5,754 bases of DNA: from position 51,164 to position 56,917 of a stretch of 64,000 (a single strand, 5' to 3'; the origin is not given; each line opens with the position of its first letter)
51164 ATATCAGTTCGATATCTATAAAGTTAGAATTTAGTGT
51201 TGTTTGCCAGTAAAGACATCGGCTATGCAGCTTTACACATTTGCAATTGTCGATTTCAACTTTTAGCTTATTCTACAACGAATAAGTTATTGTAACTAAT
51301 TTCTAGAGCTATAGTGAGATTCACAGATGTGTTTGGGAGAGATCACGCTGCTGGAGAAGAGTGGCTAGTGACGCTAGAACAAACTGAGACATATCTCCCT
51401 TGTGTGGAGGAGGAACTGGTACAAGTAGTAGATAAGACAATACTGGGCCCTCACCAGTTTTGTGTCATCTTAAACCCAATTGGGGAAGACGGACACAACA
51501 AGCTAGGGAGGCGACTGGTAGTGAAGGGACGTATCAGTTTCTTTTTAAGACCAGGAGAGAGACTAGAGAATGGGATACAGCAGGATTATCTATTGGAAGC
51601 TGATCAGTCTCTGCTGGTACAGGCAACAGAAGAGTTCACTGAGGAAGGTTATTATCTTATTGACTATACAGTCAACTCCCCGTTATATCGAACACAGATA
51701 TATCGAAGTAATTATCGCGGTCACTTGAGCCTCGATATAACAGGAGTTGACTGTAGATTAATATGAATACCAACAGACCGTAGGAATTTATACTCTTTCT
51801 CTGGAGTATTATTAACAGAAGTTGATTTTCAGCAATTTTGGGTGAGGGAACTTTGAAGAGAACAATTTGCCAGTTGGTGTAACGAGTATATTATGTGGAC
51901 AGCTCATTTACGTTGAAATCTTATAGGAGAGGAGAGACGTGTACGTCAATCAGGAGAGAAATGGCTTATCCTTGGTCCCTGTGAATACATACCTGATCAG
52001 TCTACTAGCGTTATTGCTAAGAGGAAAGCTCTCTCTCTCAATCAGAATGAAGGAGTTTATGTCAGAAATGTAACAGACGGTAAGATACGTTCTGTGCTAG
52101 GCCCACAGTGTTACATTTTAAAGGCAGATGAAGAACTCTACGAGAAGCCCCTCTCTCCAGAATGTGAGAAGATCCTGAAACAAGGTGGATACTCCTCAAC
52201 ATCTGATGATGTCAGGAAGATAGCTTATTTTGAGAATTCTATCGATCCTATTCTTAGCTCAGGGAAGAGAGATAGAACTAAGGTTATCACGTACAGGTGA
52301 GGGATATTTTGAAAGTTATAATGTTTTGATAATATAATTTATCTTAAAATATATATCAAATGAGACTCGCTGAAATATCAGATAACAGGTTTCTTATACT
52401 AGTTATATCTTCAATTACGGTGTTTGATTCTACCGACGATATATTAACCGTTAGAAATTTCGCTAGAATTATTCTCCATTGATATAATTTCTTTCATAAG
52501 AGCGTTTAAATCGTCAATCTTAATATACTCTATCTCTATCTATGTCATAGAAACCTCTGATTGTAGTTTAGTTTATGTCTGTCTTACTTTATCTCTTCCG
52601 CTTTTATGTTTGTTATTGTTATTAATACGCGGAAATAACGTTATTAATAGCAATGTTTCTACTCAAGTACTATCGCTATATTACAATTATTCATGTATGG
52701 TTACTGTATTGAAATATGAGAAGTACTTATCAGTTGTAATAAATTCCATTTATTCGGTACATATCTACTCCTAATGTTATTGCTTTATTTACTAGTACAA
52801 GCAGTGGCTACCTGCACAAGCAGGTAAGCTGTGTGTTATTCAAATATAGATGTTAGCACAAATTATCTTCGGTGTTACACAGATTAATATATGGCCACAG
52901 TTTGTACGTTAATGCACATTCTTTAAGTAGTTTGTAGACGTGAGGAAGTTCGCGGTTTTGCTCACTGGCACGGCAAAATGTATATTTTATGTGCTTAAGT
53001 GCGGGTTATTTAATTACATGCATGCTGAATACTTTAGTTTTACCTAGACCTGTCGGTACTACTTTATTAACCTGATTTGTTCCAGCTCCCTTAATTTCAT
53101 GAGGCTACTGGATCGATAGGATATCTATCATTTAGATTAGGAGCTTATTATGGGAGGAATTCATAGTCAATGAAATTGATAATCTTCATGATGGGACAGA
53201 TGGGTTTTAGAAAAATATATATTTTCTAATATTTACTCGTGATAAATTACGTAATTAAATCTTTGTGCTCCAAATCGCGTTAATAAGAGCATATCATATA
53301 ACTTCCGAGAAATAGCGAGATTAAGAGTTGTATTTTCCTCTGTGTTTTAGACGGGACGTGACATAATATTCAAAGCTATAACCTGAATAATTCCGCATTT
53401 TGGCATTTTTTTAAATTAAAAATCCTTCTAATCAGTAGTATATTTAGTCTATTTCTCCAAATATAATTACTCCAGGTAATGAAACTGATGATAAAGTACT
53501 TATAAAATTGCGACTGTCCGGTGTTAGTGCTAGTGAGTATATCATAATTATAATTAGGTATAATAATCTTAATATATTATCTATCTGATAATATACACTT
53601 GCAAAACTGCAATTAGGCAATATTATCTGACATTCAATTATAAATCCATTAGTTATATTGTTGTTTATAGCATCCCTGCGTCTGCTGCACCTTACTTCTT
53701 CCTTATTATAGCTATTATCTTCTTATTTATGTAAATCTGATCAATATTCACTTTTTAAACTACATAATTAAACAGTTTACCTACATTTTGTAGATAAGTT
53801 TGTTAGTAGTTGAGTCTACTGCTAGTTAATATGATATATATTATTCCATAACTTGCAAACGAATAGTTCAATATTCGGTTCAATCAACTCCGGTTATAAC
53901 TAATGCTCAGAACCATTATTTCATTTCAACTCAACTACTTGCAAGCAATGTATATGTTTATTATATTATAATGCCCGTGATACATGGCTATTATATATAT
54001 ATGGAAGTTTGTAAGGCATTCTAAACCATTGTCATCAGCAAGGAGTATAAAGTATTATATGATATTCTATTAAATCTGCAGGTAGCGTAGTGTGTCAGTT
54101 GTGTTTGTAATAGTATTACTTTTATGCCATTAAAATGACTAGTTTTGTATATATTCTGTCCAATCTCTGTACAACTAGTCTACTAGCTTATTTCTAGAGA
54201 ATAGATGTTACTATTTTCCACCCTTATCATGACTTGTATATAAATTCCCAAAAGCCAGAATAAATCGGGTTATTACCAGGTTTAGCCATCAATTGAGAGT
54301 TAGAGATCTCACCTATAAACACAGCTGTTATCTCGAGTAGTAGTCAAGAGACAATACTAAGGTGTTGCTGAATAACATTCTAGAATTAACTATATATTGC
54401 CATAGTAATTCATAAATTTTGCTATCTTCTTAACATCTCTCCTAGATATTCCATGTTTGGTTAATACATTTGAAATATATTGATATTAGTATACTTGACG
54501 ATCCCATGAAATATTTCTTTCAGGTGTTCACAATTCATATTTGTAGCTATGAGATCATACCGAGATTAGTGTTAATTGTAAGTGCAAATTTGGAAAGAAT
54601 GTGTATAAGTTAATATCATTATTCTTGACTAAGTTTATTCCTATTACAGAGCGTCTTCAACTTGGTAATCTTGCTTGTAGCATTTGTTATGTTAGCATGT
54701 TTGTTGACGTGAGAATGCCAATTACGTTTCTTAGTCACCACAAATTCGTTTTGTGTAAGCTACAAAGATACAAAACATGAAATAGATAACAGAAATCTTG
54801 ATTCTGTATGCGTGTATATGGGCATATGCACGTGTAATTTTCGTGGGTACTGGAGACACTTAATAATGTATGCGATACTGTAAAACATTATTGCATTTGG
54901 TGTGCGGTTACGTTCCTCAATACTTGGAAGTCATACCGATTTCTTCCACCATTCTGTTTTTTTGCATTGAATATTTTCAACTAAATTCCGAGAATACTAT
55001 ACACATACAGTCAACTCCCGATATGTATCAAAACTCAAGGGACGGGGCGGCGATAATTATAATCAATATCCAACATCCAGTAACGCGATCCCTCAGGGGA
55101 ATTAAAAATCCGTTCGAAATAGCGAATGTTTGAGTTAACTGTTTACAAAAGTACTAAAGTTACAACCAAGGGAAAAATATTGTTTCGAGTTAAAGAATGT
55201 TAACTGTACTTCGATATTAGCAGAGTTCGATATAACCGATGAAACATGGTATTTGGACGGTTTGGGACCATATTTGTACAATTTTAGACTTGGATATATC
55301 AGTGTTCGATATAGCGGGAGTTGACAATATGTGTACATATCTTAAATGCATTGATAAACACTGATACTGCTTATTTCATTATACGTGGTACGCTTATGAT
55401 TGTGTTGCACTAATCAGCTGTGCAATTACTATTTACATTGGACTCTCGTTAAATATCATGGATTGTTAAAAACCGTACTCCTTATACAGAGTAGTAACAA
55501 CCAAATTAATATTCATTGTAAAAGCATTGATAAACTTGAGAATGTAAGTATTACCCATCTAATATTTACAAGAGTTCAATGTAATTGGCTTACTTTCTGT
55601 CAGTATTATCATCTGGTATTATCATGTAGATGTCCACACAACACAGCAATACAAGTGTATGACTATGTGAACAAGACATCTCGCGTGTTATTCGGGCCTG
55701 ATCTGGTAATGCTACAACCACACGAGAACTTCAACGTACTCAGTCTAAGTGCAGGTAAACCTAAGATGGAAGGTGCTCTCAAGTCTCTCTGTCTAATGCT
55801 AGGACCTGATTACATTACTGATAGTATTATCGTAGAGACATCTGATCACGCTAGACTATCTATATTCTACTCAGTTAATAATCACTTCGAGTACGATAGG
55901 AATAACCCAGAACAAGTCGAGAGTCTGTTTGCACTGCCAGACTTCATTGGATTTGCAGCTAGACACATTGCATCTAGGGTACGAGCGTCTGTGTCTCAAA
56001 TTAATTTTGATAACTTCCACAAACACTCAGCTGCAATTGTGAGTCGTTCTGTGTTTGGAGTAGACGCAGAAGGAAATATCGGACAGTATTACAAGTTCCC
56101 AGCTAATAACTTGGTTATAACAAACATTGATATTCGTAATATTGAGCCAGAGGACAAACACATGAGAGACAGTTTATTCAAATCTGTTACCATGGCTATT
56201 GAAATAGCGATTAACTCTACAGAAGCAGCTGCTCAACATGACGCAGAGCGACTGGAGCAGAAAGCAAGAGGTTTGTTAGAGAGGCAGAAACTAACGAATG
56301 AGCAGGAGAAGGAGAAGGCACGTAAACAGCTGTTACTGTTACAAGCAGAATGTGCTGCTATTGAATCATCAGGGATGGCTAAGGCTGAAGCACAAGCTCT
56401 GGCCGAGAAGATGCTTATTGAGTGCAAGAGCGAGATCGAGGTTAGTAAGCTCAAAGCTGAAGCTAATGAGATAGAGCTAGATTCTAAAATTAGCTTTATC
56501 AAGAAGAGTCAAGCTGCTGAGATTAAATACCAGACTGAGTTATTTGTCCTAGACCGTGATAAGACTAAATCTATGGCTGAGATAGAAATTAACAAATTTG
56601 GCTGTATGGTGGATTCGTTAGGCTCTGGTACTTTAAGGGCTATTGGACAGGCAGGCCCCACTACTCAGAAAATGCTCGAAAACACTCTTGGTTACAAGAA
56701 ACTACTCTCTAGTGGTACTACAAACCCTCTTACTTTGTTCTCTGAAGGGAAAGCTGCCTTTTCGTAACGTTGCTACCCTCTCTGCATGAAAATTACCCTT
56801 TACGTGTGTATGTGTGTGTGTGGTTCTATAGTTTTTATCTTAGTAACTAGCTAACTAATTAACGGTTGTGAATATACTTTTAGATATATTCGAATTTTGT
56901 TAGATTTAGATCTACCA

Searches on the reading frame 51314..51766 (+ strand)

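Call 9: search_protein_families(library=pfam, proteins=[window:51314-51766:+], max_evalue=0.001)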
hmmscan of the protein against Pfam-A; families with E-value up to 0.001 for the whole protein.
window:51314-51766:+ (150 aa): 2 families
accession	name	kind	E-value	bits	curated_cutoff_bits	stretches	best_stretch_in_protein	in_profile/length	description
PF01505.23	Vault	-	2.3e-10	40.8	27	1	3-29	17-41/42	Major Vault Protein repeat domain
PF17794.6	Vault_2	-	3.9e-07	30.9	23.6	1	43-88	3-60/60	Major Vault Protein repeat domain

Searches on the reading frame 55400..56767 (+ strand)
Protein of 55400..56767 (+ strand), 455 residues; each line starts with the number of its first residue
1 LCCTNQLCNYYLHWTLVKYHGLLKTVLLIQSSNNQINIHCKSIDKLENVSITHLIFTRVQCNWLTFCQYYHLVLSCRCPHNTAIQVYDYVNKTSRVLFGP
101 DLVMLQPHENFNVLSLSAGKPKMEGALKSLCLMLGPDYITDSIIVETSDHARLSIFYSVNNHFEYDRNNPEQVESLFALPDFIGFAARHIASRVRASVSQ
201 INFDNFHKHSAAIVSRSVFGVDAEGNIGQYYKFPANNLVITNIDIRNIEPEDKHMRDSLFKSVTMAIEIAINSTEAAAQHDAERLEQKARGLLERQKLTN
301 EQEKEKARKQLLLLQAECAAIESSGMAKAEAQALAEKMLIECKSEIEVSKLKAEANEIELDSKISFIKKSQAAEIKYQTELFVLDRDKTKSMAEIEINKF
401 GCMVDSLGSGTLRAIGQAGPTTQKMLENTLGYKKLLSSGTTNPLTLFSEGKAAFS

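Call 9: search_protein_families(library=pfam, proteins=[window:55400-56767:+], max_evalue=0.001)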
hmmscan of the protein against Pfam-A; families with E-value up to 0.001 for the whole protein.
window:55400-56767:+ (455 aa): 2 families
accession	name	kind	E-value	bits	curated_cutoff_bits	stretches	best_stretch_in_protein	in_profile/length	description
PF11978.13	MVP_shoulder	-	3e-39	134.2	25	1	135-252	1-118/118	Shoulder domain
PF17795.6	Vault_3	-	2.4e-30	104.9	28.8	1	73-134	1-62/62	Major Vault Protein Repeat domain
